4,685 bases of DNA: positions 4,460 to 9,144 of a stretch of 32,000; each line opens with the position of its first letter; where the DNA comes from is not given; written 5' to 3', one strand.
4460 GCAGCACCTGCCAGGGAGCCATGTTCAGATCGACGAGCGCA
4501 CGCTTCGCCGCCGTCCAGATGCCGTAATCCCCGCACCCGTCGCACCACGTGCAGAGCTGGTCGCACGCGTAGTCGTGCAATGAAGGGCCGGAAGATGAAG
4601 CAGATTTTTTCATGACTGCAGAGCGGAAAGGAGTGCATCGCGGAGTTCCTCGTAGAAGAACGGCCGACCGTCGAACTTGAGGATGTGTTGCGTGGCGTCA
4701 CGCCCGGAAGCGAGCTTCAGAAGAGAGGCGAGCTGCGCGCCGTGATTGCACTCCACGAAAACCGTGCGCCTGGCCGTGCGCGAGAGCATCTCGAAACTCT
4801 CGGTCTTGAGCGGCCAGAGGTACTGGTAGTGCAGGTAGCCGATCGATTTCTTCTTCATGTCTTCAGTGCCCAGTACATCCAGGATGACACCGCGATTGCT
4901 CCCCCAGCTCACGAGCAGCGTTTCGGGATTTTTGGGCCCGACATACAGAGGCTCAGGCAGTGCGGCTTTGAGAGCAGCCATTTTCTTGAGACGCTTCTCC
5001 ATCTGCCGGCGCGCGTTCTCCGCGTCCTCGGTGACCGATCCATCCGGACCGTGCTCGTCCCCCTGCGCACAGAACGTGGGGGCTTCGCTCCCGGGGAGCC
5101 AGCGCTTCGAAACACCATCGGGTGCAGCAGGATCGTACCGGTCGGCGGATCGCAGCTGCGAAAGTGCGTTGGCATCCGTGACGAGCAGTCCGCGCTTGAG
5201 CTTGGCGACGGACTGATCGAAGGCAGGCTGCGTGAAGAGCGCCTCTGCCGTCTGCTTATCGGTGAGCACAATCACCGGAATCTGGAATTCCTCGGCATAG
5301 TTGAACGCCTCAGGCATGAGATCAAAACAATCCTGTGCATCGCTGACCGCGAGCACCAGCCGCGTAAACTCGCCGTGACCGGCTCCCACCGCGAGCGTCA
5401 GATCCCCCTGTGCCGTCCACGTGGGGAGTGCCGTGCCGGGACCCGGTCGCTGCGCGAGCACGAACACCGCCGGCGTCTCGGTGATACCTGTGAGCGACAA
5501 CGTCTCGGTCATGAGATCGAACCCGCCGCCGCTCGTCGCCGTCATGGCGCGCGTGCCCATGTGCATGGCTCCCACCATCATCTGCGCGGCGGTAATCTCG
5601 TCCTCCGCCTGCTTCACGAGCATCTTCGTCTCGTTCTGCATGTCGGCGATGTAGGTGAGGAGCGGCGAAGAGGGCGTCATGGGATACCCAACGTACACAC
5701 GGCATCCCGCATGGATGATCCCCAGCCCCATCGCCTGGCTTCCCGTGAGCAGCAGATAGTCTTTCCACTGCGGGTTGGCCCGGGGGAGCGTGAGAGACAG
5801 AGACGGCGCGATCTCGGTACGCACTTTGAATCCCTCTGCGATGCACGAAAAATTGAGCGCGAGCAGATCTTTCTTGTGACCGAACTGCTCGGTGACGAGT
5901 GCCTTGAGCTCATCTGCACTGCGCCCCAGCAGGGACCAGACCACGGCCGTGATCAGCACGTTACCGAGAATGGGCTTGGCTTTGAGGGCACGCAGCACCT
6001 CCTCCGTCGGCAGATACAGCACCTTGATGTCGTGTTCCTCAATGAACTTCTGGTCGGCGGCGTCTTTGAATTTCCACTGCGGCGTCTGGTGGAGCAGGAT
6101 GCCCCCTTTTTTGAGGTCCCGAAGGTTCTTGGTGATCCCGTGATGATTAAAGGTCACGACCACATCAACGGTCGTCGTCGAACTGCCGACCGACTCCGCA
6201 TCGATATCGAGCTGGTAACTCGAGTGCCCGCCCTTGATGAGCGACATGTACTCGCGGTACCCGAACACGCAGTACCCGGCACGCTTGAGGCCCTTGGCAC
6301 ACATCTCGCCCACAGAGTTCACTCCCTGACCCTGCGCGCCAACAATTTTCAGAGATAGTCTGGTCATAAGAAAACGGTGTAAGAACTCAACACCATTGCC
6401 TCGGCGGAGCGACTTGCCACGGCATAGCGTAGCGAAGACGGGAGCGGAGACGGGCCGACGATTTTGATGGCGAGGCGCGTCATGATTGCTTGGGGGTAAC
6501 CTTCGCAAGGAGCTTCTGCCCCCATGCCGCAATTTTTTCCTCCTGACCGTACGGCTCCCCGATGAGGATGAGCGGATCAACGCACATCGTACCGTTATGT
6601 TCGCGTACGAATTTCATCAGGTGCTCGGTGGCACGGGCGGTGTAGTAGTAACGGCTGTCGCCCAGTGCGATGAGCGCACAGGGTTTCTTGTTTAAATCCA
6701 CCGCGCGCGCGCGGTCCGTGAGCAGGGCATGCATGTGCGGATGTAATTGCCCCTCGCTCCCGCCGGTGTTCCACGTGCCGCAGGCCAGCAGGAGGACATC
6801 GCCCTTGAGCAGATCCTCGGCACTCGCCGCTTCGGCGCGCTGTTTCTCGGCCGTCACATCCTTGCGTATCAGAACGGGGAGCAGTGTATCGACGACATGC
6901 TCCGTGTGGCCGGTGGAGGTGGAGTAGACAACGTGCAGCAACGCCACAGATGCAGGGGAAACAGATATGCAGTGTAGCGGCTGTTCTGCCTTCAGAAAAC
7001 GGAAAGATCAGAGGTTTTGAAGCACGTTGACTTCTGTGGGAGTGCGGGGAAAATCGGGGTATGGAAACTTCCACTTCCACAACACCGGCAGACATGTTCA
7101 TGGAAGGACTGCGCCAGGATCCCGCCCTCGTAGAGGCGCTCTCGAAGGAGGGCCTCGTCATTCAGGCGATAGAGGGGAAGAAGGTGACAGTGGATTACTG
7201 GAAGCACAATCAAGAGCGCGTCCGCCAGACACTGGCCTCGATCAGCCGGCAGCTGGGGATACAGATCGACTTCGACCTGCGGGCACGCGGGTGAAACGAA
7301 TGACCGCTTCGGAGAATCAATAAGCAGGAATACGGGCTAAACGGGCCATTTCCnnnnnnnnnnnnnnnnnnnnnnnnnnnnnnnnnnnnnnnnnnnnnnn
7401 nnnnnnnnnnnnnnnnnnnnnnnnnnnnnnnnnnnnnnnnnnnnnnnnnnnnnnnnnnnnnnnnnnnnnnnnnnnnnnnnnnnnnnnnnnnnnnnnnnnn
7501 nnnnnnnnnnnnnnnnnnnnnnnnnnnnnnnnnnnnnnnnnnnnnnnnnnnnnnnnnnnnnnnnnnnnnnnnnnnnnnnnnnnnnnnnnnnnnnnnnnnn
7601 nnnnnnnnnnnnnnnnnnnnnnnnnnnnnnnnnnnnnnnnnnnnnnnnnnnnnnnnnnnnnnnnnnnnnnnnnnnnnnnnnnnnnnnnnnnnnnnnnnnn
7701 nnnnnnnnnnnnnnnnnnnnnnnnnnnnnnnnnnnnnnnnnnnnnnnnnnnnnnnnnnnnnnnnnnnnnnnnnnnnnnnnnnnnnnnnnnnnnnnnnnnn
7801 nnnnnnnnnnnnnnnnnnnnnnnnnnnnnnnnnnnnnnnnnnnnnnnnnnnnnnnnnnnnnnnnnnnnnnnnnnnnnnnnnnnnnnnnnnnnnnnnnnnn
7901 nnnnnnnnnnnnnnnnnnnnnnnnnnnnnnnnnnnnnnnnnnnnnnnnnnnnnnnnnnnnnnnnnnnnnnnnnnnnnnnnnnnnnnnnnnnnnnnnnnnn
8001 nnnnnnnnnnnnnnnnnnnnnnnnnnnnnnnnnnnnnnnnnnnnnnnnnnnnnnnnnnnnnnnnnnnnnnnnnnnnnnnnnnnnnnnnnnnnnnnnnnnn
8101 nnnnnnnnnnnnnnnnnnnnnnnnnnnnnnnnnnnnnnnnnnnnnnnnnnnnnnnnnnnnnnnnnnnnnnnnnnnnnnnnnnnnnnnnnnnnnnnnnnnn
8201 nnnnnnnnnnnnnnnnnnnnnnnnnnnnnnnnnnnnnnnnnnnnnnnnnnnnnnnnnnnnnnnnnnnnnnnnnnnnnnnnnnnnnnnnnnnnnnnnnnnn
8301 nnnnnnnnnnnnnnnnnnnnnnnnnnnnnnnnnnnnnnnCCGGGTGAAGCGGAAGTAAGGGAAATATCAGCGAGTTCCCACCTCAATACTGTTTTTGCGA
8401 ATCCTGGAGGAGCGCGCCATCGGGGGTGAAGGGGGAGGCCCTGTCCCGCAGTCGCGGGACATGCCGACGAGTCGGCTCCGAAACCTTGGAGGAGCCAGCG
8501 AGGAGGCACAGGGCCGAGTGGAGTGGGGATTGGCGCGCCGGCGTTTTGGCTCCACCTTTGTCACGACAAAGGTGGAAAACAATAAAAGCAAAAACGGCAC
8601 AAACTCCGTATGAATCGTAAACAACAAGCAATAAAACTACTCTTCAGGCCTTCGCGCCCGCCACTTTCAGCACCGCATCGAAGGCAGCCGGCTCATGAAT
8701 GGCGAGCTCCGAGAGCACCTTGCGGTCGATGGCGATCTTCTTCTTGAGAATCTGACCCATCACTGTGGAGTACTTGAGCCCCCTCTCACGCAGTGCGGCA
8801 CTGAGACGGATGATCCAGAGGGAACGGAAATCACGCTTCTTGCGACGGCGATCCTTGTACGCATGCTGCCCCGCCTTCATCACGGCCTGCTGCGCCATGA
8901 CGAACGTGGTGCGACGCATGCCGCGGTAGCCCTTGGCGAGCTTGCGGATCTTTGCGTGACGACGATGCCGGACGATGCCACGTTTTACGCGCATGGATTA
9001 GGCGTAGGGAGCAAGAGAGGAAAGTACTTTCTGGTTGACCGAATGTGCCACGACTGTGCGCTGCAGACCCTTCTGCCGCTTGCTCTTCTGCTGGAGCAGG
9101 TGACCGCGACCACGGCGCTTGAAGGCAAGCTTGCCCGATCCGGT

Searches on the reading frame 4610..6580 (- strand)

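Call 16: search_protein_families(library=pfam, proteins=[window:4610-6580:-])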
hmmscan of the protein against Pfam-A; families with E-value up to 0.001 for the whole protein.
window:4610-6580:- (656 aa): 2 families
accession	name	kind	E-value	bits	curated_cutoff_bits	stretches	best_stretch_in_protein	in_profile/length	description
PF01855.24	POR_N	-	1.8e-48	165.7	27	1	287-445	2-158/231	Pyruvate flavodoxin/ferredoxin oxidoreductase, thiamine diP-bdg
PF01558.24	POR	-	4e-28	99.2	27.4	1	84-251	2-172/173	Pyruvate ferredoxin/flavodoxin oxidoreductase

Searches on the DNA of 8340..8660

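Call 5: search_rna_families(source=window, start=8340, end=8660, threshold=evalue, max_evalue=10, show_alignments=3)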
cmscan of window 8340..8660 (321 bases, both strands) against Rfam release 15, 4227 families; matches with E-value up to 10: 2.
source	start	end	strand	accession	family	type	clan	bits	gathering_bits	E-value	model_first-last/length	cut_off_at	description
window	8549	8578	-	RF00669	mir-96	Gene; miRNA;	-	15.1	65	2.3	1-78/78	no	mir-96 microRNA precursor family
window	8413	8494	+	RF03466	mir-1184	Gene; miRNA;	-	13.5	70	7.5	1-99/99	no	mir-1184 microRNA precursor family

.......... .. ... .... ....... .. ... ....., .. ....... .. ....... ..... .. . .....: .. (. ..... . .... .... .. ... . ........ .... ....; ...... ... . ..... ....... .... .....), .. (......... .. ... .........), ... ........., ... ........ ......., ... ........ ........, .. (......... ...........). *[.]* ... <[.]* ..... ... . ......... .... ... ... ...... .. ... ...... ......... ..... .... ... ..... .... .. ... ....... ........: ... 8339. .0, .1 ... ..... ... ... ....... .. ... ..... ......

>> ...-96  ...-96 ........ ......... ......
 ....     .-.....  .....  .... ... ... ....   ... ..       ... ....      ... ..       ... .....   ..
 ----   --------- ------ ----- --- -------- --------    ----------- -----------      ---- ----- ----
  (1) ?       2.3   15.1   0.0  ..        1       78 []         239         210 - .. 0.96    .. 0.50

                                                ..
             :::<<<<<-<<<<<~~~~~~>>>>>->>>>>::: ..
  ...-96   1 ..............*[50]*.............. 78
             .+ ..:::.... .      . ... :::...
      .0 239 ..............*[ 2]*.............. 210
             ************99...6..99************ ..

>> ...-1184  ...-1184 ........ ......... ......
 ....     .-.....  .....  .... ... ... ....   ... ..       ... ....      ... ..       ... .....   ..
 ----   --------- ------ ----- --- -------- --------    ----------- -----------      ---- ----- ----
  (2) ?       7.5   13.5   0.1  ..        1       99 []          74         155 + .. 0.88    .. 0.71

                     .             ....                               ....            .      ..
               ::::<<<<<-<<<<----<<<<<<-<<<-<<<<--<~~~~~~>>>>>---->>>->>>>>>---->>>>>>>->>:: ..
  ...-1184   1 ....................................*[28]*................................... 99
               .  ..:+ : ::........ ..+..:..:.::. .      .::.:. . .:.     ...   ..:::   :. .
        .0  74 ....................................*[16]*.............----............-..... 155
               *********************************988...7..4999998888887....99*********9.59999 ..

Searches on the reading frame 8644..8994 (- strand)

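Call 16: search_protein_families(library=pfam, proteins=[window:8644-8994:-])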
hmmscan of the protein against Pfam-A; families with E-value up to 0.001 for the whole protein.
window:8644-8994:- (116 aa): 1 family
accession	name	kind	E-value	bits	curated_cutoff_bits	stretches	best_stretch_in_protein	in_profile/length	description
PF00453.23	Ribosomal_L20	-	4.6e-40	136.5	30.8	1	2-107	1-106/107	Ribosomal protein L20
